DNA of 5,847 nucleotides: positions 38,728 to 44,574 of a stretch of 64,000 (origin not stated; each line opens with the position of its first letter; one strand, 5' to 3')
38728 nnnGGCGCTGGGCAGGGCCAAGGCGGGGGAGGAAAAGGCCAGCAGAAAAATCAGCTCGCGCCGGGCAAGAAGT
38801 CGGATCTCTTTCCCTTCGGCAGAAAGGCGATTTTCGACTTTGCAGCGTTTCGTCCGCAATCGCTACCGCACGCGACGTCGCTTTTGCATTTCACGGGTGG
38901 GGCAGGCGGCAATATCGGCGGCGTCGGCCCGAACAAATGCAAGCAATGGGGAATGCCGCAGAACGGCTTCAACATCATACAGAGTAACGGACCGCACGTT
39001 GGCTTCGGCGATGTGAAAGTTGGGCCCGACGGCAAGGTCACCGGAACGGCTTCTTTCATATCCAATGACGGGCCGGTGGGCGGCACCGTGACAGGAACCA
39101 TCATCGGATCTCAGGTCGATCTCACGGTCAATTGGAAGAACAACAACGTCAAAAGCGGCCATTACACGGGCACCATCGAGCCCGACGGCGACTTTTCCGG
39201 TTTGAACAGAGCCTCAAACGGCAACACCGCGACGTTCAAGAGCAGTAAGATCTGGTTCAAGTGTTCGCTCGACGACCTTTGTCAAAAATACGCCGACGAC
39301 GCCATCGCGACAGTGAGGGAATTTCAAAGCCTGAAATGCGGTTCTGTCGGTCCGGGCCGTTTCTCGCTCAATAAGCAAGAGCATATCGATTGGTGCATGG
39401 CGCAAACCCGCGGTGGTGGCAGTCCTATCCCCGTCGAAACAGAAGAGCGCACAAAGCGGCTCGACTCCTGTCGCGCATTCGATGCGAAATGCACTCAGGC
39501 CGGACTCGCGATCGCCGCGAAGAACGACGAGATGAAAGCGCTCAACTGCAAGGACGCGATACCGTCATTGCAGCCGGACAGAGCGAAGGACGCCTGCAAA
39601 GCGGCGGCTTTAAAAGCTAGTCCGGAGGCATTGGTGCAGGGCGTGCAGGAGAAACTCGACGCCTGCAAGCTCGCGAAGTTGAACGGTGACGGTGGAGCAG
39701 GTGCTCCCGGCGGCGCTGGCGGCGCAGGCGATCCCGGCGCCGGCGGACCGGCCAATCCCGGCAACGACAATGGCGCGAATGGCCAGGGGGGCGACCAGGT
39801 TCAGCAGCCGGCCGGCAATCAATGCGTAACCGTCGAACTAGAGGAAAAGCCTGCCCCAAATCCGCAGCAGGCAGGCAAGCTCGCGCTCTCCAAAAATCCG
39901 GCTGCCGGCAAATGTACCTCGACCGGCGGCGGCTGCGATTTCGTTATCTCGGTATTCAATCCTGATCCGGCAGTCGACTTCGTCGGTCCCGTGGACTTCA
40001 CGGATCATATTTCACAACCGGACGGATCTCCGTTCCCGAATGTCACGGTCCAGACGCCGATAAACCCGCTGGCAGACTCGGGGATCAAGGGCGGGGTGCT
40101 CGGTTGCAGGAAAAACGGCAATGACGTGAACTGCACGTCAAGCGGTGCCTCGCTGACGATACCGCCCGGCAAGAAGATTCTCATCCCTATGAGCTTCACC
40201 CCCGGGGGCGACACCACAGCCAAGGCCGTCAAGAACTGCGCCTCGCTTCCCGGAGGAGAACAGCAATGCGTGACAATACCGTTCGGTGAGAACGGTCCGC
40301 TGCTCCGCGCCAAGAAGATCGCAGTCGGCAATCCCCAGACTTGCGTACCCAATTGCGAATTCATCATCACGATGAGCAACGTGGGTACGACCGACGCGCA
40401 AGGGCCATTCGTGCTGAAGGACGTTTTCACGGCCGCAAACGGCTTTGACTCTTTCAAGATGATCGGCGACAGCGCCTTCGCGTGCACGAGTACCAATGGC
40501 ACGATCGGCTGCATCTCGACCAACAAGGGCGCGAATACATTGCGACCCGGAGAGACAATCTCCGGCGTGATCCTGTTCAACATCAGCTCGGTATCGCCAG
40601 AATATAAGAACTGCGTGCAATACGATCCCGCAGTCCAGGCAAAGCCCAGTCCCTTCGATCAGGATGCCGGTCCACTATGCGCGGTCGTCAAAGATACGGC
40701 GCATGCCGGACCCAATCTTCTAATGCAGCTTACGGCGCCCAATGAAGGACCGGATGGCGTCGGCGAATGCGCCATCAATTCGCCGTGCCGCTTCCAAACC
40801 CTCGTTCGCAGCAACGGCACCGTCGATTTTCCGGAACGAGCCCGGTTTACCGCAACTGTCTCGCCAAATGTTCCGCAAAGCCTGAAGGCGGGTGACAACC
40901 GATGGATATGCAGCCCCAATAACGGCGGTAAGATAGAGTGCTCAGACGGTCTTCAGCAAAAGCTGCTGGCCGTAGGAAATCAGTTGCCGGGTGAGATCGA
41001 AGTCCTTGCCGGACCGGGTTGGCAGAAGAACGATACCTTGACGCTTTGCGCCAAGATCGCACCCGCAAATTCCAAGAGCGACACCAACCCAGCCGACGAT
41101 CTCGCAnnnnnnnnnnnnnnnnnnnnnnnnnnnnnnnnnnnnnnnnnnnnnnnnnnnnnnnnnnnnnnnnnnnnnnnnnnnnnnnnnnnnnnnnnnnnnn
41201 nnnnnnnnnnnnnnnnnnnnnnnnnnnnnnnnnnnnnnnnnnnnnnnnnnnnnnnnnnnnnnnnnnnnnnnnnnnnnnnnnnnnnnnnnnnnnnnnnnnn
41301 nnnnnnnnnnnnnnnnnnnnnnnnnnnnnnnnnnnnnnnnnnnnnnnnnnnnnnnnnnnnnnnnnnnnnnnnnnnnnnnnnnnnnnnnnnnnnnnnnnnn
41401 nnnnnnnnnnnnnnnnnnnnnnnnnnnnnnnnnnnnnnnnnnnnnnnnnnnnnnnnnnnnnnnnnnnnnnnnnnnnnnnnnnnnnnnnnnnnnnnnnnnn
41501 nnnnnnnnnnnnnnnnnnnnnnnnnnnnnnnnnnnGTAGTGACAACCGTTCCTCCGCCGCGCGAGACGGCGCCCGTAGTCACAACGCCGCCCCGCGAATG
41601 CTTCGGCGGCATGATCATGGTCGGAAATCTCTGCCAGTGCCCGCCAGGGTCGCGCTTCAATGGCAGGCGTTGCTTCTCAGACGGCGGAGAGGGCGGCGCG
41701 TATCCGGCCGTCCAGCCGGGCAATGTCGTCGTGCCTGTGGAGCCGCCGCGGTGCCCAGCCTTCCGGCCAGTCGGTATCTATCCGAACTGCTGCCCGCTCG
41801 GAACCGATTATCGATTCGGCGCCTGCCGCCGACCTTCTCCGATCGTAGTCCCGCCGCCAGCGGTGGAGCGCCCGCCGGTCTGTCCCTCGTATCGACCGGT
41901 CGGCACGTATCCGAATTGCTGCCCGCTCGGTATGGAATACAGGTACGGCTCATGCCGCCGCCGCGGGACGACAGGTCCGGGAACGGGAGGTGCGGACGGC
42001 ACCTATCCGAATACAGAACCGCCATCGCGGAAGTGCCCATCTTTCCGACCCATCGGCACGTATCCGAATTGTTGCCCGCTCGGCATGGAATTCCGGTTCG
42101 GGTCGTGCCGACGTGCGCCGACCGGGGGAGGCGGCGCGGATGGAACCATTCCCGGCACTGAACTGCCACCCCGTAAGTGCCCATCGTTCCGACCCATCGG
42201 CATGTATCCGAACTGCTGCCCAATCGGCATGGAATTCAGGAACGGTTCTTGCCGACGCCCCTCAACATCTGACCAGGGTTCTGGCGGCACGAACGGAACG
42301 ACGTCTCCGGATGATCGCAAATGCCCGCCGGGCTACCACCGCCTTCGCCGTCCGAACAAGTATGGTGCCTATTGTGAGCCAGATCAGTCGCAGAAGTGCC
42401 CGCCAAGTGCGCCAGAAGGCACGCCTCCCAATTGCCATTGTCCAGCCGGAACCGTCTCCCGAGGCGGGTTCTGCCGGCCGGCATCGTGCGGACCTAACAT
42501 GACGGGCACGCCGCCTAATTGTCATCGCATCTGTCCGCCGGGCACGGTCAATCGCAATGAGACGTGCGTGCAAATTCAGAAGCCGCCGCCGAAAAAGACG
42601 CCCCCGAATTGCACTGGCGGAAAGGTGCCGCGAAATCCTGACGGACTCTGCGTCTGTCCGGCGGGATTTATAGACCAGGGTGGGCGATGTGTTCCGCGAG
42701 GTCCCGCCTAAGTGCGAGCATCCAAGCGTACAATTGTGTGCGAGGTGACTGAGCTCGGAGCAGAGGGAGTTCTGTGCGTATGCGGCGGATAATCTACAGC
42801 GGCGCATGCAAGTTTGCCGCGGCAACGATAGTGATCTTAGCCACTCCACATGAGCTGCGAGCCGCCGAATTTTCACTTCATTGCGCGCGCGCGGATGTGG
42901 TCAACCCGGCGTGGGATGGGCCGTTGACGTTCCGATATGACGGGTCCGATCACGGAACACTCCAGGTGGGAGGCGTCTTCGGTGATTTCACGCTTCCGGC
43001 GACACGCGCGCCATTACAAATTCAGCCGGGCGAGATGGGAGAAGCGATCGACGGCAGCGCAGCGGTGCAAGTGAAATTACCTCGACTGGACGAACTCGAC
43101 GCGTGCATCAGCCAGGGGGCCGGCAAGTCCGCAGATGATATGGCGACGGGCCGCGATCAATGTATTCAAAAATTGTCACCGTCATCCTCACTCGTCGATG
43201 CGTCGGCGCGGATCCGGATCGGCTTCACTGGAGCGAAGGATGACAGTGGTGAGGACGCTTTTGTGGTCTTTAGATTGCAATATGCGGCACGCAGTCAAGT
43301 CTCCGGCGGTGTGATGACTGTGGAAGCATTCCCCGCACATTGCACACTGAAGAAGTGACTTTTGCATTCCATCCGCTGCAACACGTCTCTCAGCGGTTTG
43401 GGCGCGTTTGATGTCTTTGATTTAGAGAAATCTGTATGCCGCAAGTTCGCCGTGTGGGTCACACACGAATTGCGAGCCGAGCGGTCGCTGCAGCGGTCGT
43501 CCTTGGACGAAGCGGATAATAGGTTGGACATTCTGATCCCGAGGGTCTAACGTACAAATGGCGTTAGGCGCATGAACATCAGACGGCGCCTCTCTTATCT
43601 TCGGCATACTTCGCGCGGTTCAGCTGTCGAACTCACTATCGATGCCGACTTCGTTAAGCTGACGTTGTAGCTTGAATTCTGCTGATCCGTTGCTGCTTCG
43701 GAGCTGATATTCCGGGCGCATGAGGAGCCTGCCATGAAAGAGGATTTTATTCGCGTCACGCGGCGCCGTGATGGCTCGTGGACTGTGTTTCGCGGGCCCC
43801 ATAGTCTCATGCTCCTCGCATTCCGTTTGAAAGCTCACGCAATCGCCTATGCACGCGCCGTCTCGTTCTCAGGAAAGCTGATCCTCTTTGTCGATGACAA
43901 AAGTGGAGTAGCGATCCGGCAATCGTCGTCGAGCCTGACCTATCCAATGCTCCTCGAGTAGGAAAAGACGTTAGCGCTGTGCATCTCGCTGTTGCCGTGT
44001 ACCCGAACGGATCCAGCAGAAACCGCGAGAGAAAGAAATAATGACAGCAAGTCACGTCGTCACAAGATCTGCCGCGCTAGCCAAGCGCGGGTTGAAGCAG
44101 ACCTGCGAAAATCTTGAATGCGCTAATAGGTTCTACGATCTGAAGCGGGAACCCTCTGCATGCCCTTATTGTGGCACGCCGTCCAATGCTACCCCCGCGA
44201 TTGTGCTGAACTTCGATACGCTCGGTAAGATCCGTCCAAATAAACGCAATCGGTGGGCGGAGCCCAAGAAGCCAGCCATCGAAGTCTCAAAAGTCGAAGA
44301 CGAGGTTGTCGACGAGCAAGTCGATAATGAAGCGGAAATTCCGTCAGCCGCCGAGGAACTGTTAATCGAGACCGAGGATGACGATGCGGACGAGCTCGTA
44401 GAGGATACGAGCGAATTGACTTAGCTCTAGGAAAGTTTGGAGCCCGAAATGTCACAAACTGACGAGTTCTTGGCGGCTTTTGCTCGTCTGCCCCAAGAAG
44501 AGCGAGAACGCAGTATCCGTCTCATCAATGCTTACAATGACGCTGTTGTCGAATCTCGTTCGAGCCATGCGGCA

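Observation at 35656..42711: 2351-aa secreted mosaic protein with seven Cys-paired Ig-like modules and no recognisable anchoring or secretion module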

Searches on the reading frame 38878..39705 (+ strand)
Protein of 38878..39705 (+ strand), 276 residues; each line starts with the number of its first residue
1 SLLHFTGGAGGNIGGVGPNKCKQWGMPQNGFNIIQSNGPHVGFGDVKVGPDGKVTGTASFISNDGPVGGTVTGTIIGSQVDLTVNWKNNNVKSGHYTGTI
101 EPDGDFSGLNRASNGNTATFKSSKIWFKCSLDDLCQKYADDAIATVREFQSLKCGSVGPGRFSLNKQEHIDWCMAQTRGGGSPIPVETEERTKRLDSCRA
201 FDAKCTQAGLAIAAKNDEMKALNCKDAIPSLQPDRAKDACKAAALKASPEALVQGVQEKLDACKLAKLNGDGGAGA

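Call 56: predict_structure(alignment_id=A3)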
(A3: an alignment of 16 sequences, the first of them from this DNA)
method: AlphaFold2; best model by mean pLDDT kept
length: 276 residues; sequences in the alignment: 16
mean_pLDDT: 85.0   pTM: 0.65
mean pLDDT of the five models: 85.0, 83.8, 83.8, 83.2, 82.7
residues with pLDDT >= 90: 155; 70-90: 91; 50-70: 9; < 50: 21
segments of 3 or more residues with pLDDT < 50: 1-16, 272-276
pLDDT, mean of each block of 10 residues (from residue 1): 30 48 83 92 89 92 90 91 87 91 88 92 86 89 93 80 88 80 87 93 96 96 92 94 90 95 87 44
secondary structure, 60 per line:
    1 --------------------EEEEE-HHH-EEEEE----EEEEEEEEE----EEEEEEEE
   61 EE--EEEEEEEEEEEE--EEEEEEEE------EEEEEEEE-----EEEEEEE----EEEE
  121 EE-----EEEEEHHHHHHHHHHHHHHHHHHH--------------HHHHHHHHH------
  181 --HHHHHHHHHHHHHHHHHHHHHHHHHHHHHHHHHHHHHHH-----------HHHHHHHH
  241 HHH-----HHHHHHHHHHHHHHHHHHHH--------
elements in order: E21-25 E31-35 E40-48 E53-62 E65-76 E79-86 E93-100 E106-112 E117-122 E128-132 H133-151 H166-174 H183-221 H233-243 H249-268

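Call 60: fold_search(model_id=the predicted structure, library=pdb)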
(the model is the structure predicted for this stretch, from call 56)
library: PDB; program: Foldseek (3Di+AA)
matches with E <= 10: 873; with E <= 0.001: 5
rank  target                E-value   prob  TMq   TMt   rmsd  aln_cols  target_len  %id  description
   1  3ew2_C                4.4e-04  1.00  0.25  0.49   4.6       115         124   14  Crystal structure of rhizavidin-biotin complex (released 2008-12-23)
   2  3ew1_E                4.4e-04  1.00  0.25  0.47   4.5       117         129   15  Crystal structure of rhizavidin (released 2008-12-23)
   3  6d0t_A                7.1e-04  1.00  0.26  0.56   3.7        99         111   13  De novo design of a fluorescence-activating beta barrel - BB1 (released 2018-09-19)
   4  6hdt_D                7.1e-04  1.00  0.26  0.52   5.0       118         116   18  crystal structure of short afifavidin - biotin complex (released 2018-11-14)
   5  3ew2_G                7.5e-04  1.00  0.25  0.54   4.5       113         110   15  Crystal structure of rhizavidin-biotin complex (released 2008-12-23)
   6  6czj_B                1.1e-03  1.00  0.28  0.64   3.4       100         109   17  Structure of a redesigned beta barrel, b10 (released 2018-09-19)
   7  8avp_A                1.1e-03  1.00  0.26  0.51   4.9       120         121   14  Structure of short biotin complexed agroavidin with the Hoef tail. (released 2023-04-12)
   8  3ew1_A                1.2e-03  1.00  0.26  0.47   4.5       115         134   15  Crystal structure of rhizavidin (released 2008-12-23)
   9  3szi_K                1.2e-03  1.00  0.26  0.53   4.3       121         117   14  Structure of apo shwanavidin (P21 form) (released 2012-04-25)
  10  3szh_C                1.8e-03  1.00  0.26  0.52   4.8       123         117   15  Crystal structure of apo shwanavidin (P1 form) (released 2012-04-11)
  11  3ew2_E                1.9e-03  1.00  0.26  0.52   5.1       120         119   14  Crystal structure of rhizavidin-biotin complex (released 2008-12-23)
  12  8an6_C                1.9e-03  1.00  0.26  0.52   4.8       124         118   15  The Crystal structure of wt apo agroavidin - biotin complex (released 2023-04-12)
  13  8amh_C                2.0e-03  1.00  0.25  0.48   5.0       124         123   15  The Crystal structure of wt apo agroavidin (released 2023-04-12)
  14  8ast_B                2.0e-03  1.00  0.25  0.50   4.8       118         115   16  The Crystal structure of short F46Y agroavidin - apo (released 2023-04-12)
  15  6czi_A                2.1e-03  1.00  0.29  0.66   3.1       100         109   13  Structure of a redesigned beta barrel, mFAP1, bound to DFHBI (released 2018-09-19)
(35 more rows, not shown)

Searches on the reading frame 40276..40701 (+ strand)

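Call 34: search_protein_families(library=pfam, proteins=[window:40276-40701:+], max_evalue=5)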
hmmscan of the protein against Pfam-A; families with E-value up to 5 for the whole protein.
window:40276-40701:+ (142 aa): 1 family
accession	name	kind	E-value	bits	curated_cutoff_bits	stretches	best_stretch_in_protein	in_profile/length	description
PF11611.13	DUF4352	-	0.17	12.6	25.9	1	84-111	82-109/122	Domain of unknown function (DUF4352)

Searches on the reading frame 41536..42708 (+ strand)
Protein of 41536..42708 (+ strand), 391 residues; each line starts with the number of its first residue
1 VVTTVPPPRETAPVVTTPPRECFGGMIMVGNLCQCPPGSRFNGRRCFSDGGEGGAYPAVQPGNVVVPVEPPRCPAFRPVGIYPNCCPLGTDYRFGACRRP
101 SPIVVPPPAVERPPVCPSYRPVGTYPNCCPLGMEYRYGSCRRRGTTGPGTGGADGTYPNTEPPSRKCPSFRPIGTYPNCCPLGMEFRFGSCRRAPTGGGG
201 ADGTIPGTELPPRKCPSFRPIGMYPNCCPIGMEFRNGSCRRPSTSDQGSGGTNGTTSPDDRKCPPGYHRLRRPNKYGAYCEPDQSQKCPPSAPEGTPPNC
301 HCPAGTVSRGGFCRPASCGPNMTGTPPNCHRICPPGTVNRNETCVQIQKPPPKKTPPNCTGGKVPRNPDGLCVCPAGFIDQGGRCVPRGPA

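Call 34: search_protein_families(library=pfam, proteins=[window:41536-42708:+], max_evalue=5)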
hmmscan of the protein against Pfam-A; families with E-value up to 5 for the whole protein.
window:41536-42708:+ (391 aa): 3 families
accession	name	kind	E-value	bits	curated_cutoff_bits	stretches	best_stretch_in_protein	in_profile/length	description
PF01683.23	EB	-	2.7e-05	24.6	24.3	3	333-385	1-52/52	EB module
PF12662.13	cEGF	-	0.2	12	26.6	1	372-386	4-20/24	Complement Clr-like EGF-like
PF22897.2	TIL_2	-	3.5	7.9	24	1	372-386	28-42/44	TIL-like domain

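Call 75: search_solved_structures(query=window:41536-42708:+, max_evalue=1)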
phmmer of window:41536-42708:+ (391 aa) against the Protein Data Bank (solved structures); distinct sequences matched with E-value up to 1: 0.

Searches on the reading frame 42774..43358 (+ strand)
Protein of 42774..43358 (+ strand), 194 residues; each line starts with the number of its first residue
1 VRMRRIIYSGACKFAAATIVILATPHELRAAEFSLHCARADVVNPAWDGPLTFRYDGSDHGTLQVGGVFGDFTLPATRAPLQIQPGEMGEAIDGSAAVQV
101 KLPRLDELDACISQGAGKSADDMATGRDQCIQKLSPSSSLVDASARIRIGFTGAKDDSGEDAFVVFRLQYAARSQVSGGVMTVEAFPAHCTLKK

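Call 5: search_protein_families(library=pfam, proteins=[window:42774-43358:+], max_evalue=1)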
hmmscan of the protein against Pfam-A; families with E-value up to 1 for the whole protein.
window:42774-43358:+ (194 aa): 0 families

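Call 6: search_protein_families(library=ncbifam, proteins=[window:42774-43358:+], max_evalue=1)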
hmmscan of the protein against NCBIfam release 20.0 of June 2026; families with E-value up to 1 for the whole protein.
window:42774-43358:+ (194 aa): 0 families

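Call 76: search_solved_structures(query=window:42774-43355:+, max_evalue=1)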
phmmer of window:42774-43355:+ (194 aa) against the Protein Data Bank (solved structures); distinct sequences matched with E-value up to 1: 2.
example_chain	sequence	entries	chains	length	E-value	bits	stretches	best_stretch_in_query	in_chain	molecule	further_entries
4jkz_A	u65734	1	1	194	0.61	13.1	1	96-158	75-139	Transcriptional regulator, TetR family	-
4jl3_A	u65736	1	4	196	0.63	13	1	96-158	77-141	Transcriptional regulator, TetR family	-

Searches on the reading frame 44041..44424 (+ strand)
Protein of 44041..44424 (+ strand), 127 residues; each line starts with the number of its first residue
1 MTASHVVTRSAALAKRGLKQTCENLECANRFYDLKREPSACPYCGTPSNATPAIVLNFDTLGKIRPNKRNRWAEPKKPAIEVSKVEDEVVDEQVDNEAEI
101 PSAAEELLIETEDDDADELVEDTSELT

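Call 83: search_protein_families(library=pfam, proteins=[window:44041-44424:+], max_evalue=0.001)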
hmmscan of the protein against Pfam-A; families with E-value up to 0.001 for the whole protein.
window:44041-44424:+ (127 aa): 1 family
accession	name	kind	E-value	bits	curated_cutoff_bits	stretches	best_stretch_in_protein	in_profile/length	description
PF09538.15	FYDLN_acid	-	5.4e-15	56.4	23.9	1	15-119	5-91/105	Protein of unknown function (FYDLN_acid)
